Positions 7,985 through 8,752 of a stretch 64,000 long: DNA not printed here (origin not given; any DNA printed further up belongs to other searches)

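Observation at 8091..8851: Unassigned two-gene module (155 aa + 76 aa) with an ADP-ribosyltransferase-fold-like opening motif, next to Hachiman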

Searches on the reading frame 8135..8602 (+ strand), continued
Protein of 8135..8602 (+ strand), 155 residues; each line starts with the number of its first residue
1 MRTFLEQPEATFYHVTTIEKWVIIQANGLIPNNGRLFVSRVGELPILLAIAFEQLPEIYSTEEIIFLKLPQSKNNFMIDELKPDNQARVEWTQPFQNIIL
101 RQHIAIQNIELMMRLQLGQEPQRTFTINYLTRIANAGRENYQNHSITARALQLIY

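Call 21: fold_search(model_id=the predicted structure, library=pdb)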
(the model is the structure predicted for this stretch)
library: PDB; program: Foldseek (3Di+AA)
matches with E <= 10: 174; with E <= 0.001: 3
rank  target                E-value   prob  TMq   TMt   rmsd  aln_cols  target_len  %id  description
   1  8tg3                  2.1e-04  1.00  0.47  0.40   4.4       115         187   14  tRNA 2'-phosphotransferase (Tpt1) from Aeropyrum pernix in complex with ADP-ribose-1" -phosphate (released 2023-11-08)
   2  9ldi                  3.4e-04  1.00  0.43  0.38   3.9       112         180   15  The complex structure of TkoKptA/2',3',5'-p-A (released 2025-11-12)
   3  8tg4_A                8.0e-04  1.00  0.45  0.39   4.3       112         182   13  tRNA 2'-phosphotransferase (Tpt1) from Aeropyrum pernix in complex with ADP-ribose-2"-phosphate and 2'-OH RNA (released 2023-11-08)
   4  8tfi                  2.0e-03  1.00  0.41  0.36   4.6       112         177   12  tRNA 2'-phosphotransferase (Tpt1) from Pyrococcus horikoshii (released 2023-11-08)
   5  8baq                  3.7e-03  0.97  0.44  0.34  10.6       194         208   11  E. coli C7 DarT1 in complex with NAD+ (released 2023-07-12)
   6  8tg6                  4.8e-03  0.99  0.39  0.34   5.0       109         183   13  tRNA 2'-phosphotransferase (Tpt1) from Aeropyrum pernix in complex with sulfate anions (released 2023-11-08)
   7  1wfx                  5.9e-03  1.00  0.42  0.37   4.9       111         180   11  Crystal Structure of APE0204 from Aeropyrum pernix (released 2004-11-27)
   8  6fkg_A                6.3e-03  0.84  0.38  0.34   7.9       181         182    8  Crystal structure of the M.tuberculosis MbcT-MbcA toxin-antitoxin complex. (released 2019-02-27)
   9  9lda_A                6.8e-03  1.00  0.42  0.37   4.5       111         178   14  The complex structure of K63A/5'-p-ADPR-DNA (released 2025-11-12)
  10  8tfz_A                6.8e-03  0.99  0.39  0.35   4.7       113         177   13  tRNA 2'-phosphotransferase (Tpt1) from Pyrococcus horikoshii in complex with NAD (released 2023-11-08)
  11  9ld4_C                1.0e-02  1.00  0.43  0.39   3.6       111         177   16  The Apo-form structure of TkoKptA (released 2025-11-12)
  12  9ld4_D                1.1e-02  0.99  0.42  0.37   4.0       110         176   15  The Apo-form structure of TkoKptA (released 2025-11-12)
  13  1s5b_A                1.1e-02  0.87  0.42  0.33  17.5       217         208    8  Cholera holotoxin with an A-subunit Y30S mutation Form 3 (released 2004-04-06)
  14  9ldc_A                1.5e-02  0.98  0.41  0.37   4.3       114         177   14  The structure of TkoKptA/DNA/ADPR complex-B* (released 2025-11-12)
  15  9ldg_B                1.7e-02  0.98  0.42  0.38   4.7       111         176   14  The structure of TkoKptA/DNA/Appr>P complex-B (released 2025-11-12)
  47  5lxp_B                5.2e-01  0.16  0.27  0.24   5.3        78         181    9  Human PARP14 (ARTD8), catalytic fragment in complex with inhibitor H5 (released 2016-12-21)
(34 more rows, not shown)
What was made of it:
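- On ART superfamily (fold level): The top 12 PDB hits are all ART-fold proteins (Tpt1, DarT1, MbcT), and most of the next 30 as well, with probabilities up to 1.0 (call 21).
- Closest known: RNA 2'-phosphotransferase Tpt1/KptA. Same: It gives the best Foldseek hits (8tg3, 9ldi, 8tg4, 8tfi; call 21).
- Closest known: CmdTAC, ParST and MbcTA/RES-Xre. Same: MbcT and ParT appear among the Foldseek hits (call 21).
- Foldseek against PDB: the best hits are Tpt1/KptA (E 2e-4, probability 1.0), then DarT1-NAD+, MbcT, cholera toxin, PltA and ParT (call 21).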

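Call 27: find_related_loci(query=A1, collection=genome_contigs, flank=6000)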
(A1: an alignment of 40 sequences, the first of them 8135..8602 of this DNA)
Query A1 (155 aa) in genome_contigs; peptide patterns used: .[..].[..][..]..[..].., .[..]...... (x = any residue, [..] = any of these).
33 stretches matched a pattern; 5 encode a relative of the query (tblastn E <= 1e-3); 5 distinct loci.
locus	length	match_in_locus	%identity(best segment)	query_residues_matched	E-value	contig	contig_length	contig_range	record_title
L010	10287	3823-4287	79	1-155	8e-85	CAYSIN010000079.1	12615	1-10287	MAG TPA_asm: uncultured Bacteroidales bacterium isolate binchicken_co20_354 genome assembly, contig: NODE_9263_length_12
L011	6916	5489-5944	74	1-155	4e-75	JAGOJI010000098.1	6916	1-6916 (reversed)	MAG: Cloacibacterium sp. isolate Go_UH_bin_117 Go_UH_18211_length_6916_cov_6.550302, whole genome shotgun sequence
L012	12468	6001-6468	60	1-155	7e-58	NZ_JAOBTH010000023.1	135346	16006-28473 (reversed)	Tenacibaculum haliotis strain KCTC 52419 Contig23Tenacibaculum, whole genome shotgun sequence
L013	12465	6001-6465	58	1-155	4e-54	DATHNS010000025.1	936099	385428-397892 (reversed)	MAG TPA_asm: Ferruginibacter sp. isolate SMAG_U12664 k141_618265, whole genome shotgun sequence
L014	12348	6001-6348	64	39-155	3e-43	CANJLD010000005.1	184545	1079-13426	MAG: Bacteroidetes bacterium isolate RH-23may17-677 genome assembly, contig: RH-23may17-C390, whole genome shotgun seque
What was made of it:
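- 5 loci among 185,579 GTDB species genomes, all Bacteroidota (call 27).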

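Call 28: find_related_loci(query=A1, collection=metagenome_contigs, flank=6000)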
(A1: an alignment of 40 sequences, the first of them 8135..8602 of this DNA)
Query A1 (155 aa) in metagenome_contigs; peptide patterns used: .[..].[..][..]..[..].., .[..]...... (x = any residue, [..] = any of these).
44 stretches matched a pattern; 8 encode a relative of the query (tblastn E <= 1e-3); 8 distinct loci.
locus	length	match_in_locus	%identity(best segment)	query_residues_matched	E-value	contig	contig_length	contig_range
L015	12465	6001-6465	79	1-155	1e-84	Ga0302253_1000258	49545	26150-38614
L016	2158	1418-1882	76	1-155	1e-80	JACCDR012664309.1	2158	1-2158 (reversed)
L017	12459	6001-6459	74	1-153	3e-78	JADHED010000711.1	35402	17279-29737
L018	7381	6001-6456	74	1-155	5e-75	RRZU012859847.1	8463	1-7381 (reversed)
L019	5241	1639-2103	64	1-155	6e-68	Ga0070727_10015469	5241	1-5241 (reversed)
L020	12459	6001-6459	61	1-155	3e-58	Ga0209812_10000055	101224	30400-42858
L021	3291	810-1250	61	1-146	7e-57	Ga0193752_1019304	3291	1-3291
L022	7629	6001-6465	58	1-155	5e-54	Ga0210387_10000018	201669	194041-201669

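Call 29: search_protein_representatives(alignment_id=A1)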
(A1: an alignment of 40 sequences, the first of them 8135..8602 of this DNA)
Query: 40 sequences, 155 profile positions. Proteins with E-value up to 0.001 (for the whole library): 53; up to 1e-10: 36; up to 1e-30: 13. The best 53 are listed.
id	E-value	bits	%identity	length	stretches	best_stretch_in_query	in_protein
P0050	2.0e-62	225.9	-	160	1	1-155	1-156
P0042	4.0e-55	202.2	-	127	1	1-121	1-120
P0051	9.1e-50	184.8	-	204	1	2-147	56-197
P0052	3.0e-47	176.6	-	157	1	1-154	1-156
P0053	1.1e-45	171.6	-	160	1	39-155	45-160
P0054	3.5e-45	169.9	-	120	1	43-155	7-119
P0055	1.1e-42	161.8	-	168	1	1-154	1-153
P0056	1.4e-42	161.4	-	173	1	1-154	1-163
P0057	2.3e-42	160.8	-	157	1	1-147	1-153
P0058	2.6e-34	134.6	-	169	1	1-155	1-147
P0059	3.4e-34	134.2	-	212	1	3-124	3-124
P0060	3.4e-33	131.0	-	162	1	1-151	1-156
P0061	1.7e-32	128.7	-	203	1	2-149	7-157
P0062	4.5e-30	120.9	-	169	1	1-155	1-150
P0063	1.7e-28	115.7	-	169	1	1-128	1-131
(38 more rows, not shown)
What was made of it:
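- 53 clusters at 50% identity in 1.84 billion representatives (call 29).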

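Call 33: search_protein_families(library=pfam, proteins=[L010:3823-4788:+, L001:8470-9276:+, L001:9286-9519:+, L003:8478-9026:+, L004:8471-9067:+, L011:5958-6146:+, L011:6139-6372:+, L010:2467-2883:+, L010:1575-2102:+, L020:6465-6665:+], max_evalue=1)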
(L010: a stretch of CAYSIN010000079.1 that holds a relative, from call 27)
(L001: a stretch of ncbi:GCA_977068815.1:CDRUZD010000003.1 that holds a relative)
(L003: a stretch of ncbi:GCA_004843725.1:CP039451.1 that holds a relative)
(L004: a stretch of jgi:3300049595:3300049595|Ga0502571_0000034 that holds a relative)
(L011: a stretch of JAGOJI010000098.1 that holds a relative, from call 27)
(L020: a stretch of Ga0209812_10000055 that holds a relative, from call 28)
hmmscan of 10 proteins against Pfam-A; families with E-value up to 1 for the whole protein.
L010:3823-4788:+ (321 aa): 1 family
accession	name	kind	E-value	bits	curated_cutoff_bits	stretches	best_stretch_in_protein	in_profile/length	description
PF22531.2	DUF7002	-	0.083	12.9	27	1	12-31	3-22/195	Family of unknown function (DUF7002)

L001:8470-9276:+ (268 aa): 1 family
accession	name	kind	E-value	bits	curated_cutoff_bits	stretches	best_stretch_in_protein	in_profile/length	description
PF09509.15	Hypoth_Ymh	-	1.3e-41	141.6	25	1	137-260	1-119/119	Protein of unknown function (Hypoth_ymh)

L001:9286-9519:+ (77 aa): 0 families

L003:8478-9026:+ (182 aa): 0 families

L004:8471-9067:+ (198 aa): 0 families

L011:5958-6146:+ (62 aa): 2 families
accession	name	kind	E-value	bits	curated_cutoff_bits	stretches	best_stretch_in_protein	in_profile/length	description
PF03269.20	DUF268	-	0.16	12.3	25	1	1-35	93-130/176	Caenorhabditis protein of unknown function, DUF268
PF16781.10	DUF5068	-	0.17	12.1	26.9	1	8-42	70-104/187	Domain of unknown function (DUF5068)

L011:6139-6372:+ (77 aa): 0 families

L010:2467-2883:+ (138 aa): 1 family
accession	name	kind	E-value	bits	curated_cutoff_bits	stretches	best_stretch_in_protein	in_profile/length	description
PF00644.27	PARP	-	0.005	16.8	26.7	1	4-56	48-102/199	Poly(ADP-ribose) polymerase catalytic domain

L010:1575-2102:+ (175 aa): 1 family
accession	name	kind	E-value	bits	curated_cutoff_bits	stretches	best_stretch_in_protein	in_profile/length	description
PF01661.27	Macro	-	1e-44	151.7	22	1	24-136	1-118/118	Macro domain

L020:6465-6665:+ (66 aa): 0 families

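Call 35: search_protein_families(library=pfam, alignment_id=A2, max_evalue=1)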
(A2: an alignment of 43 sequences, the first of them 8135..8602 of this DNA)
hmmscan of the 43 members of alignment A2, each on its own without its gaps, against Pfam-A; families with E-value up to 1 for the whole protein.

A. member 1, window:8135-8602:+ (155 aa): 1 family
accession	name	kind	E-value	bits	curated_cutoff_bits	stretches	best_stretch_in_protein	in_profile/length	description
PF02747.20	PCNA_C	-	0.16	12.6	23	1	97-136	53-92/128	Proliferating cell nuclear antigen, C-terminal domain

B. families by the number of members that match (of 43 scanned): 17 families
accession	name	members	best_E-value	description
PF22531.2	DUF7002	6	0.0068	Family of unknown function (DUF7002)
PF14487.12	DarT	3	0.0062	ssDNA thymidine ADP-ribosyltransferase, DarT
PF25189.1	Tad8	1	0.017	Type II Thoeris inhibitor Tad8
PF10757.14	YbaJ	1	0.023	Biofilm formation regulator YbaJ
PF04666.19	MGAT4_cons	1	0.038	MGAT4 conserved region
PF10249.14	NDUFB10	1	0.045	NADH-ubiquinone oxidoreductase subunit 10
PF00989.32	PAS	1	0.051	PAS fold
PF02817.22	E3_binding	1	0.065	e3 binding domain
PF01561.21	Hanta_Gc_N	1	0.069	Hantavirus glycoprotein Gc, N-terminal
PF01885.22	PTS_2-RNA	1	0.092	RNA 2'-phosphotransferase, Tpt1 / KptA family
PF05273.18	Pox_RNA_Pol_22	1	0.13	Poxvirus RNA polymerase 22 kDa subunit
PF20858.2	Pgp3_N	1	0.14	Immunodominant antigen Pgp3, N-terminal domain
PF24395.1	OLD-like_TOPRIM_1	1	0.14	OLD-like TOPRIM 1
PF04110.19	APG12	1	0.15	Ubiquitin-like autophagy protein Apg12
PF02747.20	PCNA_C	1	0.16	Proliferating cell nuclear antigen, C-terminal domain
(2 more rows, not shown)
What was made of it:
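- Closest known: DarT of the DarTG toxin-antitoxin system. Same: Three family members give weak DarT hits (call 35).
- Sub-threshold Pfam hits among the 43 members: DUF7002 in 6, DarT in 3, PTS_2-RNA in 1 (call 35). One family member gives a weak Tad8 hit (E 0.017, call 35).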

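Call 39: find_encoding_contigs(protein=P0005, flank=4000, max_places=4)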
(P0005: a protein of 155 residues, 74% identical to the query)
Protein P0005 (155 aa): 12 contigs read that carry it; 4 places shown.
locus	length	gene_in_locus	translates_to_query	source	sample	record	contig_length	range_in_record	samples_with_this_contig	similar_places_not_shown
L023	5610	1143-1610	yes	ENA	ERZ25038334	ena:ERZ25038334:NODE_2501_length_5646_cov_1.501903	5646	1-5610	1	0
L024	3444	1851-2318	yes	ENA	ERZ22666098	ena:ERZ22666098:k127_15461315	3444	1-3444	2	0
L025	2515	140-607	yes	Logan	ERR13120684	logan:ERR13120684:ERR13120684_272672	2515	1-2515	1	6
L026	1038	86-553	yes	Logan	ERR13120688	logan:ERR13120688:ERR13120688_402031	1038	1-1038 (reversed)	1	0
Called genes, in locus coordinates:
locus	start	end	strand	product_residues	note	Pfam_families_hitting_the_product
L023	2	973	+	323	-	?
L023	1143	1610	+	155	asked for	-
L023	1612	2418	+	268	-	PF09509:Hypoth_Ymh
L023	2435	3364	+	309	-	-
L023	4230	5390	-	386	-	PF00589:Phage_integrase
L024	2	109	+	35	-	?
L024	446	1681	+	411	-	-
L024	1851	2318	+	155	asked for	-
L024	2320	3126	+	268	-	PF09509:Hypoth_Ymh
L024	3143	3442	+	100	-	?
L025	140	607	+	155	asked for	-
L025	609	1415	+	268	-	PF09509:Hypoth_Ymh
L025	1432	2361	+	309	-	-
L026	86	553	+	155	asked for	-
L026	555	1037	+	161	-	?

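Call 40: find_encoding_contigs(protein=P0015, flank=5000, max_places=2)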
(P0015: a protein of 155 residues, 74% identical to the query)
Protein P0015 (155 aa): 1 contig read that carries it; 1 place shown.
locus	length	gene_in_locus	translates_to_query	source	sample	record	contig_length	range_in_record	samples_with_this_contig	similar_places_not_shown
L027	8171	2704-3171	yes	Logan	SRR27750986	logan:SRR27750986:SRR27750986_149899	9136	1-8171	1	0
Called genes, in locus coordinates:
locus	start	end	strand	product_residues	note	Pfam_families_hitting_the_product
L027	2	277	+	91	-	?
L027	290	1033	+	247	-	PF01656:CbiA, PF02374:ArsA_ATPase (weak), PF06564:CBP_BcsQ, PF09140:MipZ, PF10609:ParA, PF13614:AAA_31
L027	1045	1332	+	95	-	-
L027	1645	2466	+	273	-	PF22558:REase-ARP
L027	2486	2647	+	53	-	-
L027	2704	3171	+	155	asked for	-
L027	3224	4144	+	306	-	PF03796:DnaB_C, PF06745:ATPase, PF07088:GvpD_P-loop (weak)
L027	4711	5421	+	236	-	-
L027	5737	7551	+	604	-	PF12161:HsdM_N, PF02384:N6_Mtase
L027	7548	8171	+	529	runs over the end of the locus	?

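Call 41: find_encoding_contigs(protein=P0026, flank=6000, max_places=3)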
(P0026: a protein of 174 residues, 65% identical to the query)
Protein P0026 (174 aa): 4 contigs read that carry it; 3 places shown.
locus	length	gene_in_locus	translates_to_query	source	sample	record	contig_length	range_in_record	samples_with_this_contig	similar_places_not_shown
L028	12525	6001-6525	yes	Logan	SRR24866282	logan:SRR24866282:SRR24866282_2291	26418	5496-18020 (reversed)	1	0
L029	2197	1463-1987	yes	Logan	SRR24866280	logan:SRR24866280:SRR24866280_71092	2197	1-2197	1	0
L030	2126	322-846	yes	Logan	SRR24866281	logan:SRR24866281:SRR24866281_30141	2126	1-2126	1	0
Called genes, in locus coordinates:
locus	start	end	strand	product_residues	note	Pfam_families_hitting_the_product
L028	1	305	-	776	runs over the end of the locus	PF12704:MacB_PCD, PF02687:FtsX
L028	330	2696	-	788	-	PF12704:MacB_PCD, PF02687:FtsX, PF12704:MacB_PCD, PF02687:FtsX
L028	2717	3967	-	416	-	PF25919:BSH_CusB (faint), PF25917:BSH_RND (weak), PF25967:RND-MFP_C, PF25989:YknX_C (weak)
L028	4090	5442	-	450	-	PF02321:OEP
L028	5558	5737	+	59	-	-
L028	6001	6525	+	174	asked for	-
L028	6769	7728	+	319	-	-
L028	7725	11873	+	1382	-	PF20720:nSTAND3 (weak), PF25199:nSTAND_NTPase5 (faint)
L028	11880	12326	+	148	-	-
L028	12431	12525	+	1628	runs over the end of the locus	PF05729:NACHT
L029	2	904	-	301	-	?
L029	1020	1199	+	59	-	-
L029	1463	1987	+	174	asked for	-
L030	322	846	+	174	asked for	-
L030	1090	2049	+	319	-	-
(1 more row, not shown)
